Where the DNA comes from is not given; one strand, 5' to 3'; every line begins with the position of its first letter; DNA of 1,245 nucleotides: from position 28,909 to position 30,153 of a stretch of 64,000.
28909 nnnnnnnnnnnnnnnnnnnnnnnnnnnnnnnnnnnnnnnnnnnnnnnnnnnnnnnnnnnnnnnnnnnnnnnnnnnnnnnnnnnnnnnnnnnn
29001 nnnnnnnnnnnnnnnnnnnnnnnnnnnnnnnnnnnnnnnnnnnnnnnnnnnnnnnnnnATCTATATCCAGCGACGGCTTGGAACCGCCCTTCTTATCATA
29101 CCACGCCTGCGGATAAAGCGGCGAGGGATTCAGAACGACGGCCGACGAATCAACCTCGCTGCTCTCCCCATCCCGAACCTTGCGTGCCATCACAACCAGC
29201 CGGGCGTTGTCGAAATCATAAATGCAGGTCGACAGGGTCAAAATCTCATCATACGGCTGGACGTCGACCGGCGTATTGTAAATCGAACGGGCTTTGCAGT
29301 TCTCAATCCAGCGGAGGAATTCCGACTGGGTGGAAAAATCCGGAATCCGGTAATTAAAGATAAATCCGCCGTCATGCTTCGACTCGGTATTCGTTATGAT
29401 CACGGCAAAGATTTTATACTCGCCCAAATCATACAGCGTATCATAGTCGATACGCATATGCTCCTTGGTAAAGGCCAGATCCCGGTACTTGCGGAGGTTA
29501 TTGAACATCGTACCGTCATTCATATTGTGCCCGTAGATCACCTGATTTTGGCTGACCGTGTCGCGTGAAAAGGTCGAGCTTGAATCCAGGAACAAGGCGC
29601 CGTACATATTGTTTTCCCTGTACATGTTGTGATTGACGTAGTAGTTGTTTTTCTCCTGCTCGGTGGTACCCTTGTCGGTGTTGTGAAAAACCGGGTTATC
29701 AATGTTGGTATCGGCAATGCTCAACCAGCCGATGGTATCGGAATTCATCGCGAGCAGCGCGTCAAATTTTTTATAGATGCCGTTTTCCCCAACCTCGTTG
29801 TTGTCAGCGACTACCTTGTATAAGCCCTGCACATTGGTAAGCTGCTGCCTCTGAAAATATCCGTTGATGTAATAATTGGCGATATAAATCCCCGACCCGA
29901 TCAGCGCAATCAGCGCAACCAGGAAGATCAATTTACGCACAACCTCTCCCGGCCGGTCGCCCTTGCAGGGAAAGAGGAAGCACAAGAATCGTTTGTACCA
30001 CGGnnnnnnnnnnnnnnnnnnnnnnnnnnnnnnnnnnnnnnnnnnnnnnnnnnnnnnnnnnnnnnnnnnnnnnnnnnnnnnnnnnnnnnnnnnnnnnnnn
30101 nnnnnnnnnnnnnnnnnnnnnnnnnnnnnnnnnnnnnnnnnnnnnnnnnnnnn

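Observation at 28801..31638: In-frame fusion of CinA (competence/damage-inducible protein) to a class B sortase via a disordered linker and TM helix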

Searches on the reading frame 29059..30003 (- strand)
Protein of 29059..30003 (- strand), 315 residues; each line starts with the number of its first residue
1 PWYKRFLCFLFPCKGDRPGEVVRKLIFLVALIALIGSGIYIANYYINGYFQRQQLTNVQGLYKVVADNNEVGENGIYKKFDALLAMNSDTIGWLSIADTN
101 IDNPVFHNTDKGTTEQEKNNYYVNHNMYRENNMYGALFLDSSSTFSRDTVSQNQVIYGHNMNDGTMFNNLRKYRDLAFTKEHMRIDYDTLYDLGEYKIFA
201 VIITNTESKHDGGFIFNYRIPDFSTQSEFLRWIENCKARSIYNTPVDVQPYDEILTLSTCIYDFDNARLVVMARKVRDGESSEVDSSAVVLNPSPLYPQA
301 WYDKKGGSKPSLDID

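Call 15: find_related_loci(query=A1, collection=genome_contigs, flank=8000)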
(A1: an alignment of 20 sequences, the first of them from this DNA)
Query A1 (313 aa) in genome_contigs; peptide patterns used: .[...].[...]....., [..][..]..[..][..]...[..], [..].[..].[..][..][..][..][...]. (x = any residue, [..] = any of these).
600 stretches matched a pattern (row limit reached: there are more); 567 encode a relative of the query (tblastn E <= 1e-3); the best 80 are kept; 80 distinct loci.
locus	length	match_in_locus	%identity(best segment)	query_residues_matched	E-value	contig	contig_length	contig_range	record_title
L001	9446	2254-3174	52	1-312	3e-108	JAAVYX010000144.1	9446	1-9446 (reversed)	MAG: Clostridiales bacterium isolate ABMPRH_142_0 k141_969392, whole genome shotgun sequence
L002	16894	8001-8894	47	4-310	5e-94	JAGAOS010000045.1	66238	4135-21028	MAG: Clostridia bacterium isolate RGIG8635 Water_deer_Cecum.Co__c764044, whole genome shotgun sequence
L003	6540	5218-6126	46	1-313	2e-93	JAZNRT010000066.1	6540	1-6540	MAG: Acutalibacteraceae bacterium isolate T1900044813_TS20190279.MAGScoT_cleanbin_000022 SGB_2803_k141_1065230, whole ge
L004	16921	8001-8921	45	3-313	2e-92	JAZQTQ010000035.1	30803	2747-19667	MAG: Acutalibacteraceae bacterium isolate T1900045186_TC20190182.MAGScoT_cleanbin_000004 SGB_5272_k141_1063912, whole ge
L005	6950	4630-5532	45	3-313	7e-88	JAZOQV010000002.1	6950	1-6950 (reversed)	MAG: Acutalibacteraceae bacterium isolate T1900045565_YK20190259.MAGScoT_cleanbin_000010 SGB_7933_k141_4280201, whole ge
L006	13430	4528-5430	45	4-310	2e-86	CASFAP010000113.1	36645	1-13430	uncultured Eubacteriales bacterium isolate CO.O63.metabat-bins.202 genome assembly, contig: CO.O63.metabat-bins.202.fa_k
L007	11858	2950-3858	47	3-312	3e-85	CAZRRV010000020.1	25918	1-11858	MAG TPA_asm: uncultured Eubacteriales bacterium isolate SRP314395_co1_28 genome assembly, contig: NODE_1539_length_25918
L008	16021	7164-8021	42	1-313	4e-80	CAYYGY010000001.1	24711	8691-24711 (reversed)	MAG TPA_asm: uncultured Eubacteriales bacterium isolate SRP315200_co1_236 genome assembly, contig: NODE_3301_length_2471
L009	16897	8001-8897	42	3-313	2e-78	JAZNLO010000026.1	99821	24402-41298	MAG: Acutalibacteraceae bacterium isolate T1900044670_TS20190136.MAGScoT_cleanbin_000005 SGB_1578_k141_4233701, whole ge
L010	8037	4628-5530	41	5-312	2e-77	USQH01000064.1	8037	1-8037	uncultured Ruminococcaceae bacterium isolate UMGS1976 genome assembly, contig: NODE_6678_length_8037_cov_3.129541, whole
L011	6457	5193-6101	42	5-313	8e-77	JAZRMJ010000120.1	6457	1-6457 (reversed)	MAG: Acutalibacteraceae bacterium isolate T1900045425_YK20190116.MAGScoT_cleanbin_000027 SGB_7065_k141_35447, whole geno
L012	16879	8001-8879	42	11-312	8e-76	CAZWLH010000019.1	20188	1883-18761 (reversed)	MAG TPA_asm: uncultured Eubacteriales bacterium isolate SRP350583_co1_353 genome assembly, contig: NODE_4580_length_2018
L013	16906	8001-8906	42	4-312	1e-75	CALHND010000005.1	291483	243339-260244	MAG TPA_asm: uncultured Clostridia bacterium isolate ERR911963_bin.133_CONCOCT_v1.1_MAG genome assembly, contig: ERZ8245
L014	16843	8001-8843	45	30-311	1e-74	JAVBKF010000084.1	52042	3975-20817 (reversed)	MAG: Bacillales bacterium isolate GLO_MAG_00207 c_000012698569, whole genome shotgun sequence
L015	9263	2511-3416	40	5-313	5e-74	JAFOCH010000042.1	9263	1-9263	MAG: Clostridia bacterium isolate RGIG337 Dairy_cattle_Colon-2__c282726, whole genome shotgun sequence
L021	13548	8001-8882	40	10-311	7e-69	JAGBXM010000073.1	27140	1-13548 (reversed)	MAG: Clostridia bacterium isolate RGIG9536 Yak_Colon-2__c330843, whole genome shotgun sequence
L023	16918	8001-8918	37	10-310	4e-68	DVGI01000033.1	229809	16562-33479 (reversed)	MAG TPA_asm: Candidatus Fimenecus excrementavium isolate ChiSjej1B19-6168 ChiSjej1B19M5__C203512_L229809_SRR6323093, who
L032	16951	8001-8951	38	4-313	1e-60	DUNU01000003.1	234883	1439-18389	MAG TPA_asm: Clostridiales bacterium isolate AS08sgBPME_112 24216_AS08, whole genome shotgun sequence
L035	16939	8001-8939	37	3-310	5e-59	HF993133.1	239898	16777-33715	Eubacterium sp. CAG:180 genomic scaffold, scf44, whole genome shotgun sequence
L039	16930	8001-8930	37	11-310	6e-59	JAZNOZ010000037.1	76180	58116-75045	MAG: Acutalibacteraceae bacterium isolate T1900044837_TS20190303.MAGScoT_cleanbin_000004 SGB_2925_k141_1197493, whole ge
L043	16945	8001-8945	38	1-312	6e-58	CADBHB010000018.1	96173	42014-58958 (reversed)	MAG: uncultured Ruminococcus sp. isolate RUG13966 genome assembly, contig: RUG13966_asm_18, whole genome shotgun sequenc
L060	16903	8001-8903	36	1-298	6e-56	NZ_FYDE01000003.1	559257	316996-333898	Marasmitruncus massiliensis strain Marseille-P3646, whole genome shotgun sequence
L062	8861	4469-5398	37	2-312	8e-56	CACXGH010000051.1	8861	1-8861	MAG: uncultured Ruminococcus sp. isolate RUG11231 genome assembly, contig: RUG11231_asm_51, whole genome shotgun sequenc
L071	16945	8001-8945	36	3-307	2e-54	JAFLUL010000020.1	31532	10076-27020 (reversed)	MAG: Oscillospiraceae bacterium isolate HAN078 Seq20, whole genome shotgun sequence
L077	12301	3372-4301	37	10-312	2e-53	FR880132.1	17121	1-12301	Clostridium sp. CAG:169 genomic scaffold, scf15, whole genome shotgun sequence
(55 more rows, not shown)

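Call 18: search_protein_representatives(protein=window:29059-30003:-)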
Query: 315 residues. Proteins with E-value up to 0.001 (for the whole library): 14504; up to 1e-10: 8093; up to 1e-30: 892. The best 150 are listed.
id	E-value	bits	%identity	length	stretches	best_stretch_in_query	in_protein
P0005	3.4e-117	407.5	56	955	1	1-313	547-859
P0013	2.8e-95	335.5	53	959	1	1-311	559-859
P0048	1.5e-90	319.9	50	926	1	1-311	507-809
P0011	9.9e-90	317.2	51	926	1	1-312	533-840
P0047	4.2e-89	315.2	49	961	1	5-311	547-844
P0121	1.7e-88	313.2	48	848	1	1-312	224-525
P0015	1.3e-86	307.0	49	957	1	2-312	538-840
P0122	4.7e-85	301.9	47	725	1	3-314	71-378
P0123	9.2e-85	300.9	51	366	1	22-312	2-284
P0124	1.6e-84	300.1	48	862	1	4-314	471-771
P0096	2.4e-84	299.5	49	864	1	2-311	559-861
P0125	3.1e-84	299.2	49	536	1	3-311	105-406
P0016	2.3e-81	289.8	46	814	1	14-315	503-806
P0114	3.1e-81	289.3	46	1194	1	5-314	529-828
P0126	1.3e-80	287.3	47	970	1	1-315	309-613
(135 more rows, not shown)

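Call 22: search_protein_families(library=pfam, proteins=[L001:3689-6958:+, L012:8948-11170:+, L021:8964-11840:+, L002:9291-12092:+, L006:5798-8542:+, L035:9000-11192:+, L023:8979-11123:+, L039:9188-10438:+], max_evalue=0.05)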
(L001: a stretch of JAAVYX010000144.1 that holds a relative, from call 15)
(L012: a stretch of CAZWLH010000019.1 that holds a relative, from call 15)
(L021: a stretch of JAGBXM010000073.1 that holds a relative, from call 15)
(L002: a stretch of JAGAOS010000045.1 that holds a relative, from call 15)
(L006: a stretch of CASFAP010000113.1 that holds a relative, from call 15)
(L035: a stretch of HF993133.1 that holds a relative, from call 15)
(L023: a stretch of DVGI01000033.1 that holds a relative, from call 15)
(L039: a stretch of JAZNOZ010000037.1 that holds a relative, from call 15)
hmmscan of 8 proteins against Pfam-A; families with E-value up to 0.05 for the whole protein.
L001:3689-6958:+ (1089 aa): 1 family
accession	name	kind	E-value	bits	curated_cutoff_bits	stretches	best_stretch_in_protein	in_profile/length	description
PF08486.15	SpoIID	-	3.1e-09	37.8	23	1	843-910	14-97/97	Stage II sporulation protein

L012:8948-11170:+ (740 aa): 1 family
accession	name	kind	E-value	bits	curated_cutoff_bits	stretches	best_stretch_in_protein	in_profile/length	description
PF08486.15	SpoIID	-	0.022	15.8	23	0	499-539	17-55/97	Stage II sporulation protein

L021:8964-11840:+ (958 aa): 1 family
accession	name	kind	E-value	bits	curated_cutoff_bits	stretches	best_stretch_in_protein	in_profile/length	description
PF08486.15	SpoIID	-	0.033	15.2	23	0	717-765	17-61/97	Stage II sporulation protein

L002:9291-12092:+ (933 aa): 3 families
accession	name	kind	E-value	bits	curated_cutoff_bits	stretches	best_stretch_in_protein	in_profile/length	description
PF08486.15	SpoIID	-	1.8e-07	32.1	23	1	697-757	21-97/97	Stage II sporulation protein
PF04203.18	Sortase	-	0.026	14.7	26.6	0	384-498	1-91/125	Sortase domain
PF19418.4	DEPDC5_CTD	-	0.039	13.9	27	0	781-842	27-89/298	DEPDC5 protein C-terminal region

L006:5798-8542:+ (914 aa): 1 family
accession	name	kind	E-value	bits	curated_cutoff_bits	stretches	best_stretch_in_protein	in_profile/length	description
PF08486.15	SpoIID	-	1e-07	32.9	23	1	666-711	16-49/97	Stage II sporulation protein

L035:9000-11192:+ (731 aa): 1 family
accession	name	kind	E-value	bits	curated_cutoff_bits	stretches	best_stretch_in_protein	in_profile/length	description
PF08486.15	SpoIID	-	4.5e-05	24.4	23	1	491-526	16-51/97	Stage II sporulation protein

L023:8979-11123:+ (715 aa): 1 family
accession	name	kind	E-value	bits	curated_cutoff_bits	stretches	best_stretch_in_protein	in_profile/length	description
PF08486.15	SpoIID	-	1.1e-06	29.6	23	1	467-529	10-71/97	Stage II sporulation protein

L039:9188-10438:+ (417 aa): 1 family
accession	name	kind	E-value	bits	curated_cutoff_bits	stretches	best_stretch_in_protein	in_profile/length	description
PF13786.12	DUF4179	-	0.026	15.4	30.1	0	352-405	4-57/94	Domain of unknown function (DUF4179)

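Call 27: search_solved_structures(query=A1, max_evalue=0.001, show_alignments=2)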
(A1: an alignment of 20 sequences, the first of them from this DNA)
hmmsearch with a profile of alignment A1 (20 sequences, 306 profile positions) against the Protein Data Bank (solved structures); distinct sequences matched with E-value up to 0.001: 15.
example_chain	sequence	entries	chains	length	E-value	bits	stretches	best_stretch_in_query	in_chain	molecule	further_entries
1rz2_A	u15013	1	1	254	1.9e-59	204.6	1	21-269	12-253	conserved hypothetical protein BA4783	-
2oqw_A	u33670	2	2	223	1.4e-56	195.1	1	44-269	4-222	Sortase B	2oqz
5gyj_A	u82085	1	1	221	1.4e-52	181.9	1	57-265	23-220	Putative peptidase C60B, sortase B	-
6kyc_A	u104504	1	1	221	7e-52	179.7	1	57-265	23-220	Putative peptidase C60B, sortase B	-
6kyd_A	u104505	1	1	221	3.3e-51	177.5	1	57-265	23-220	Putative peptidase C60B, sortase B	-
4ux7_A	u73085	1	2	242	4e-51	177.2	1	66-266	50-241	PUTATIVE PEPTIDASE C60B, SORTASE B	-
1qwz_A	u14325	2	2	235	1.7e-47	165.3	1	46-268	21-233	NPQTN specific sortase B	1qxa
5jcv_A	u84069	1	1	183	2.3e-47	164.8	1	79-262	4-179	Lmo2181 protein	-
5b23_A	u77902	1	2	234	3e-47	164.5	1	49-267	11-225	Uncharacterized protein Sortase B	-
4lfd_A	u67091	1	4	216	5.8e-47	163.5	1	49-268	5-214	Sortase B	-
1ng5_A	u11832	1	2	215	6.9e-47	163.3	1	50-268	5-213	sortase B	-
1qx6_A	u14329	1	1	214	8.5e-47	163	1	51-268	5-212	NPQTN specific sortase B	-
5yfk_A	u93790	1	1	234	2.6e-45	158.1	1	49-267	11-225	Uncharacterized protein Sortase B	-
4y4q_A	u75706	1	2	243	1.8e-31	112.7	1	60-265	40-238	Sortase, SrtB family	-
3psq_A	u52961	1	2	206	1.7e-30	109.5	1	68-263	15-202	Hypothetical exported protein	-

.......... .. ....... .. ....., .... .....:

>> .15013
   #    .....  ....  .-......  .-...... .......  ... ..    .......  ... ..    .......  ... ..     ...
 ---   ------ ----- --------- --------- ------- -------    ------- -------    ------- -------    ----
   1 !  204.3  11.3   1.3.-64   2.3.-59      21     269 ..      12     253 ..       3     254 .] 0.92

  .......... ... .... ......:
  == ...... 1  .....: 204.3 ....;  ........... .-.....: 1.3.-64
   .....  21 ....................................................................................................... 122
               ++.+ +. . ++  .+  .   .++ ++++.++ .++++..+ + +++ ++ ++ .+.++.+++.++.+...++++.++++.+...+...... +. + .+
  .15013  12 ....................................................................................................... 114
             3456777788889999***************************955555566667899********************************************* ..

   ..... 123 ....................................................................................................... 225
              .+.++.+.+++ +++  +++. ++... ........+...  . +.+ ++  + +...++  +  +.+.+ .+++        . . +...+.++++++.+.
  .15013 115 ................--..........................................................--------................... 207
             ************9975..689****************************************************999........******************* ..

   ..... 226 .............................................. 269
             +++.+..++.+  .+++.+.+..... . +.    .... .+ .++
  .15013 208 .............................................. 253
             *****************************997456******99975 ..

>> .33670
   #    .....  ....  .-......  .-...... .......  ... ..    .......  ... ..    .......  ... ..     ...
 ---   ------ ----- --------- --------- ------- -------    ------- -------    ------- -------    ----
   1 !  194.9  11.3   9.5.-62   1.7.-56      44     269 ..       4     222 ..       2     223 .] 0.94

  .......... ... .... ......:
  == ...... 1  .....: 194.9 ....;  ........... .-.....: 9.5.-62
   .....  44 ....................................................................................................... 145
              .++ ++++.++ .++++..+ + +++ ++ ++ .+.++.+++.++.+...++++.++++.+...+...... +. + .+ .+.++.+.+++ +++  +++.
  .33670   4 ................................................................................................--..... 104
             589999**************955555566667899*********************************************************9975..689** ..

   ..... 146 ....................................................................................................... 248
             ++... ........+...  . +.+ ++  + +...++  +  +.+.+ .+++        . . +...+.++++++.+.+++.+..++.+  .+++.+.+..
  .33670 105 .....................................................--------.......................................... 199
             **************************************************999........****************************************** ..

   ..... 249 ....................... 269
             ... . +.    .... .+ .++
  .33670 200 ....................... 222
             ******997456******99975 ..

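Call 32: search_protein_families(library=pfam, proteins=[L039:6669-9245:+, L071:6699-9218:+, L043:7365-9353:+, L032:7440-8978:+, L062:3869-6460:+, L060:6651-10553:+, L077:1887-5762:+, L039:9245-10438:+, L043:9808-11064:+, L032:8991-9968:+], max_evalue=0.01)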
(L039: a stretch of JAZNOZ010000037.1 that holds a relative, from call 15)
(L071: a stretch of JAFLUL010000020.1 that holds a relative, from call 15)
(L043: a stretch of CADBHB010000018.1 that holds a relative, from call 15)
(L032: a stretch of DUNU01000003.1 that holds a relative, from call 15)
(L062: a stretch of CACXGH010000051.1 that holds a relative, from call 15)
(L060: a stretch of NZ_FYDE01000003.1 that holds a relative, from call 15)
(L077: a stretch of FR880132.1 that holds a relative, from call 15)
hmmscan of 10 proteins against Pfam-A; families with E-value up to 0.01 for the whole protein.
L039:6669-9245:+ (859 aa): 2 families
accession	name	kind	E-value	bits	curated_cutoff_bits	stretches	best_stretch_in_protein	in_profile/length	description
PF04203.18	Sortase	-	6.3e-11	42.5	26.6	1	545-719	1-124/125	Sortase domain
PF05281.16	Secretogranin_V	-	0.0014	18.7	25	1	168-307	64-200/232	Neuroendocrine protein 7B2 precursor (Secretogranin V)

L071:6699-9218:+ (840 aa): 1 family
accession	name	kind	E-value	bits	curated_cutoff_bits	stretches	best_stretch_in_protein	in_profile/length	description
PF04203.18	Sortase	-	9e-08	32.3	26.6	1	576-716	24-123/125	Sortase domain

L043:7365-9353:+ (663 aa): 2 families
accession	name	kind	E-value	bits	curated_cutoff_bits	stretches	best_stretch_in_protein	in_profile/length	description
PF04203.18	Sortase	-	1.4e-12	47.9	26.6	1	313-491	1-125/125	Sortase domain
PF09479.16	Flg_new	-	0.0015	19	27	1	593-638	3-41/65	Listeria-Bacteroides repeat domain (List_Bact_rpt)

L032:7440-8978:+ (513 aa): 2 families
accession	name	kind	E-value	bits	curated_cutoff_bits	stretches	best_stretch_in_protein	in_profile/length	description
PF04203.18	Sortase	-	8.5e-14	51.8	26.6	1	292-466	1-124/125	Sortase domain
PF04615.18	Utp14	-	0.0019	17.3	30.2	1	1-188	361-545/731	Utp14 protein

L062:3869-6460:+ (864 aa): 3 families
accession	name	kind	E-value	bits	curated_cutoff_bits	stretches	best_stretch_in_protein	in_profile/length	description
PF04203.18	Sortase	-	4.1e-09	36.7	26.6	1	298-474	2-125/125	Sortase domain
PF17573.8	GA-like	-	1.6e-05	25.1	25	0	668-688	28-48/50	GA-like domain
PF07564.17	DUF1542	-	0.00049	20.5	24.3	0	628-697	3-73/77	Domain of Unknown Function (DUF1542)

L060:6651-10553:+ (1301 aa): 5 families
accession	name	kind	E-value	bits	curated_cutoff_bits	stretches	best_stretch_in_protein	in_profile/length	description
PF02464.23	CinA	-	7.8e-38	130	23.5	1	258-410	3-154/155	Competence-damaged protein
PF00994.29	MoCF_biosynth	-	3.9e-22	78.9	26.6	1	7-172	1-143/144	Probable molybdopterin binding domain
PF18146.6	CinA_KH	-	7.7e-16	58.4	27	1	181-253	1-73/73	Damage-inducible protein CinA KH domain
PF04203.18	Sortase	-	1.2e-14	54.6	26.6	1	548-729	1-125/125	Sortase domain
PF08486.15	SpoIID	-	2.3e-06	28.6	23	1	1067-1101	16-50/97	Stage II sporulation protein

L077:1887-5762:+ (1292 aa): 8 families
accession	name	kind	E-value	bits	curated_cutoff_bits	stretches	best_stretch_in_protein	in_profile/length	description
PF02368.24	Big_2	-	1.8e-34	118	22.8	3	802-880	2-78/79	Bacterial Ig-like domain (group 2)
PF18146.6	CinA_KH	-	8.5e-15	55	27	1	195-266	2-73/73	Damage-inducible protein CinA KH domain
PF04203.18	Sortase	-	1.9e-10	41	26.6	1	590-764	1-125/125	Sortase domain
PF21461.3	HL_N-beta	-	6.2e-08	32.8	27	0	842-883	19-57/57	Hyaluronate lyase, N-terminal beta-sheet domain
PF00801.26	PKD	-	4.7e-05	23.7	23.5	0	895-971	4-78/80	PKD domain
PF13629.12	T2SS-T3SS_pil_N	-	0.00068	19.7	23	0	813-883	5-71/72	Pilus formation protein N terminal region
PF02464.23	CinA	-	0.0012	18.9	23.5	1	271-360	3-92/155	Competence-damaged protein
PF25354.1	Ig_NUP210_16th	-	0.0075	16.2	27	1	836-867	29-60/72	NUP210-like, Ig-like domain 16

L039:9245-10438:+ (398 aa): 0 families

L043:9808-11064:+ (419 aa): 1 family
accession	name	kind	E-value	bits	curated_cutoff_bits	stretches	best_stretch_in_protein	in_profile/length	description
PF00202.27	Aminotran_3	-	4.4e-78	263.2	30.5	1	20-412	9-403/403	Aminotransferase class-III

L032:8991-9968:+ (326 aa): 0 families
